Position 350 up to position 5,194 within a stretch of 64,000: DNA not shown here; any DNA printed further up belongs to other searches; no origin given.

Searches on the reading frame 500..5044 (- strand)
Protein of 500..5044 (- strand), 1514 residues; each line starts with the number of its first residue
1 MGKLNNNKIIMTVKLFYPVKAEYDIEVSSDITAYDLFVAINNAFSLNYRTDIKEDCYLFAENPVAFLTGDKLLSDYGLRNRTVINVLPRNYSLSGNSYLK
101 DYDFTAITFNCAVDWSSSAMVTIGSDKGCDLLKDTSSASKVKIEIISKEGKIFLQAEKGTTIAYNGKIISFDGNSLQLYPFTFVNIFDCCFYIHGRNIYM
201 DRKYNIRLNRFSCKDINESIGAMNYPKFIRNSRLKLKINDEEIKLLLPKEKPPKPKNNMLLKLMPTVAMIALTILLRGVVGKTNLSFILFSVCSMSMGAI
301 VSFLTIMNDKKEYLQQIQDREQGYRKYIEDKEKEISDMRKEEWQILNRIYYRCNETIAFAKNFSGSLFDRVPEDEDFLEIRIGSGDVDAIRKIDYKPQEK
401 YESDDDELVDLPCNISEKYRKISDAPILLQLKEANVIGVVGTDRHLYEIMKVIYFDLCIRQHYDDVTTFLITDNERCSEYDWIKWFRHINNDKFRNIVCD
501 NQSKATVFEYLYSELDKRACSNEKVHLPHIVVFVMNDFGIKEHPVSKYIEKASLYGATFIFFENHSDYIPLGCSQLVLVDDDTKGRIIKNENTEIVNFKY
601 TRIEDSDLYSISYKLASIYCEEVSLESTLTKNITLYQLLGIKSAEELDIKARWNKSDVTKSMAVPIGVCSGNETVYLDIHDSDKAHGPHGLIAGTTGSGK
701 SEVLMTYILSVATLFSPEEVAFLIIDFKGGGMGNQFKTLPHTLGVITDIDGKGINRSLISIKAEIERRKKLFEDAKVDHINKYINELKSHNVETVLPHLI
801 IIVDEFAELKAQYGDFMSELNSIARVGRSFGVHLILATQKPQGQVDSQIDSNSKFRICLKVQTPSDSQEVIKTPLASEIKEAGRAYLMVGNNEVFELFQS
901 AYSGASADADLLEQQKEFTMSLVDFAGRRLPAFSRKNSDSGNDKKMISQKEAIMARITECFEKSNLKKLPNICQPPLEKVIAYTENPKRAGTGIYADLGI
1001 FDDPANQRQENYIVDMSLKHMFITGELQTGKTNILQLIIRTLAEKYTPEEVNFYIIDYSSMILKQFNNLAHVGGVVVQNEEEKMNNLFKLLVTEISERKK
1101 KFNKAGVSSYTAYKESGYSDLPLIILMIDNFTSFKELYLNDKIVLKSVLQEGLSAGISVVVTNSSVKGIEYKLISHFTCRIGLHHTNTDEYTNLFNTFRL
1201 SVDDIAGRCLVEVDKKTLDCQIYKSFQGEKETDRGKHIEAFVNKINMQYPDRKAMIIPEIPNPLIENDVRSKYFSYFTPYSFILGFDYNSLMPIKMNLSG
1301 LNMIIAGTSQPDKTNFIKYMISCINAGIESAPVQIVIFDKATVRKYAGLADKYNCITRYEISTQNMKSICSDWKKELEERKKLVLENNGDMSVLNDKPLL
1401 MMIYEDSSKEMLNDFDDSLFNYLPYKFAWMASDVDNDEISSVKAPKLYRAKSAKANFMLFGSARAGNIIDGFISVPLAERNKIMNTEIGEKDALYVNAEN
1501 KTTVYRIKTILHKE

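Call 67: search_protein_families(library=pfam, proteins=[window:500-5044:-], max_evalue=0.00001)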
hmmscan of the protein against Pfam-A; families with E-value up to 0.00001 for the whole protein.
window:500-5044:- (1514 aa): 2 families
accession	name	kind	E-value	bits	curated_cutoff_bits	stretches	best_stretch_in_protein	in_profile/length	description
PF01580.24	FtsK_SpoIIIE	-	7.4e-59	199.3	24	2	672-842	28-220/221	FtsK/SpoIIIE family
PF13401.12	AAA_22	-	3.5e-08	34.3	27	0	687-839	5-123/130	AAA domain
